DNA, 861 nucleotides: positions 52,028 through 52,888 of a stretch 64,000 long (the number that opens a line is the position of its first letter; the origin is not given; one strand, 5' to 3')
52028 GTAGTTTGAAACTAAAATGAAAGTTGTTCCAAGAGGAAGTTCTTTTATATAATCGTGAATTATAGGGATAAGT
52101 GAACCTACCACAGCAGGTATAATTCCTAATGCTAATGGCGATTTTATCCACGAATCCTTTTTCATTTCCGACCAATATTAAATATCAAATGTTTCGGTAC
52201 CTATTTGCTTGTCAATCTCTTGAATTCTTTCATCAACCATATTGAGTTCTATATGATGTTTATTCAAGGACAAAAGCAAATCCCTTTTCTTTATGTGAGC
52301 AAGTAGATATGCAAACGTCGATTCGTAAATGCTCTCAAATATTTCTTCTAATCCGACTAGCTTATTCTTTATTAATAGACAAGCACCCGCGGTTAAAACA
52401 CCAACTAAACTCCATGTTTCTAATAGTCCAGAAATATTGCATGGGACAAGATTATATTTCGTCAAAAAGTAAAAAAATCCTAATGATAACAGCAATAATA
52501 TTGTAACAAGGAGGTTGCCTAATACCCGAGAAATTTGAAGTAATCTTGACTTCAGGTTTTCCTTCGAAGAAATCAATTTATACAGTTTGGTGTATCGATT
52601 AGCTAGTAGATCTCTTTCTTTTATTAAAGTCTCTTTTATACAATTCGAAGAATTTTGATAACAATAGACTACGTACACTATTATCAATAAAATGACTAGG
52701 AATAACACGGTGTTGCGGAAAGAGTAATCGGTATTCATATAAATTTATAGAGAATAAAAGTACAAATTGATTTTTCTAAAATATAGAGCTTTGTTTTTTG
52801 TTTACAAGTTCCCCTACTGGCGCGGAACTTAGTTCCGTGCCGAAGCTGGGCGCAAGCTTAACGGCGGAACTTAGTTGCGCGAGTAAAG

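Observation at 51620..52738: Tightly coupled pair: 3-TM protein plus TM-anchored Trp-rich C4 zinc-ribbon protein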

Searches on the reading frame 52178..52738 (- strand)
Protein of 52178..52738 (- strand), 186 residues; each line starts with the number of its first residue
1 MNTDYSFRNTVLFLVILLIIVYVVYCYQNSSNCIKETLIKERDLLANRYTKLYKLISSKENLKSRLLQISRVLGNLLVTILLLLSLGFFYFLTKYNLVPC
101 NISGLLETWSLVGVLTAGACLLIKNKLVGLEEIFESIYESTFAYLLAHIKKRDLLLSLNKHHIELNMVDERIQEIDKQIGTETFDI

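Call 4: search_protein_families(library=pfam, proteins=[window:52178-52738:-], max_evalue=1)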
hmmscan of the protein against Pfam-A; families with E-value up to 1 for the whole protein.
window:52178-52738:- (186 aa): 8 families
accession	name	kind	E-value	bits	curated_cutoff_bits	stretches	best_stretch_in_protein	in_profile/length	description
PF02667.20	SCFA_trans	-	0.042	13.3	27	1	14-115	195-292/453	Short chain fatty acid transporter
PF17140.10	DUF5113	-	0.067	13.6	27.1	1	47-92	108-158/161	Domain of unknown function (DUF5113)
PF09716.15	ETRAMP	-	0.085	13.3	29.1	1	9-88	5-75/81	Malarial early transcribed membrane protein (ETRAMP)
PF14946.11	DUF4501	-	0.15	12.5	29.6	1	57-99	78-120/179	Domain of unknown function (DUF4501)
PF21825.2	crAss001_48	-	0.18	12.2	24.8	1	35-60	4-28/61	crAss001_48 related protein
PF00520.37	Ion_trans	-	0.23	11.1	25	1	9-98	69-151/241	Ion transport protein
PF00122.25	E1-E2_ATPase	-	0.5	10.3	28.1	1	47-96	92-141/181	E1-E2 ATPase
PF03356.20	Pox_LP_H2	-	0.64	10.3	27.6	0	8-65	29-85/188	Viral late protein H2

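Call 5: search_protein_families(library=padloc, proteins=[window:52178-52738:-], max_evalue=1)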
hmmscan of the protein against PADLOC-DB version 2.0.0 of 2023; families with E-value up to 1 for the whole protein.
window:52178-52738:- (186 aa): 0 families

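Call 6: search_protein_families(library=ncbifam, proteins=[window:52178-52738:-], max_evalue=1)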
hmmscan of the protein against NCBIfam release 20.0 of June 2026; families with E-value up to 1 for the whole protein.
window:52178-52738:- (186 aa): 2 families
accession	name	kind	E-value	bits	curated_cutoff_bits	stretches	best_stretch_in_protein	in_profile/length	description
NF040733.1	ABC_perm_U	equivalog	0.03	13.8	295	1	14-94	9-87/251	ABC transporter permease subunit SaoP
NF047493.1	LB_053_fam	equivalog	0.17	11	200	1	10-55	139-184/273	LB_053 family protein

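Call 7: search_protein_families(library=phrogs, proteins=[window:52178-52738:-], max_evalue=1)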
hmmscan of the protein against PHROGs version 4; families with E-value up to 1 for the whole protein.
window:52178-52738:- (186 aa): 1 family
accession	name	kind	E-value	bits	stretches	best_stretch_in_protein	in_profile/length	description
phrog_33111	-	unknown function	0.3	12.3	1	156-180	26-50/61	-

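Call 9: find_homologous_proteins(query=window:52178-52738:-, max_evalue=0.01)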
Query window:52178-52738:- (186 aa): 1 proteins with E <= 0.01 among 515 candidates.
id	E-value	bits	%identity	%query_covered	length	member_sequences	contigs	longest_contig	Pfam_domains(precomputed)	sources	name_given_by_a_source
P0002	2.9e-111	387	100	100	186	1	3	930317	-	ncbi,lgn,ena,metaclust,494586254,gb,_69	metaclust:\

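Call 66: predict_structure(protein=window:52181-52738:-)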
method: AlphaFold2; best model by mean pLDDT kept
length: 186 residues; sequences in the alignment: 1
mean_pLDDT: 66.9   pTM: 0.28
mean pLDDT of the five models: 66.9, 58.6, 56.2, 52.7, 48.7
residues with pLDDT >= 90: 1; 70-90: 80; 50-70: 98; < 50: 7
segments of 3 or more residues with pLDDT < 50: 182-186
pLDDT, mean of each block of 10 residues (from residue 1): 75 88 77 71 77 73 70 75 76 67 63 65 53 54 60 61 57 57 44
secondary structure, 60 per line:
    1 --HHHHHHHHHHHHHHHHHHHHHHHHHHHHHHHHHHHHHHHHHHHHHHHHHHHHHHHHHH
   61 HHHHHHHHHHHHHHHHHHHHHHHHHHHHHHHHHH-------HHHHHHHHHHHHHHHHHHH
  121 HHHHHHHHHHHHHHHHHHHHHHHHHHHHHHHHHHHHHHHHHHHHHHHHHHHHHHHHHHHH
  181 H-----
elements in order: H3-94 H102-181

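Call 73: search_dna_similar(query=window:52181-52738:-, collection=plasmids, mode=protein, max_evalue=0.1, max_rows=10)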
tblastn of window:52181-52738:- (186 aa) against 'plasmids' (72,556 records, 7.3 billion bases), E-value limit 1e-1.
No match.

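Call 81: find_related_loci(query=window:52181-52738:-, collection=viral_contigs, flank=3000)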
Query window:52181-52738:- (186 aa) in viral_contigs; peptide patterns used: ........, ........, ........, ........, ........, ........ (x = any residue, [..] = any of these).
18 stretches matched a pattern, but none encodes a relative of the query by tblastn (E <= 1e-3).

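Call 91: search_solved_structures(query=window:52181-52738:-, max_evalue=1)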
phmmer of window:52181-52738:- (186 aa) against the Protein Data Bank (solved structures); distinct sequences matched with E-value up to 1: 0.
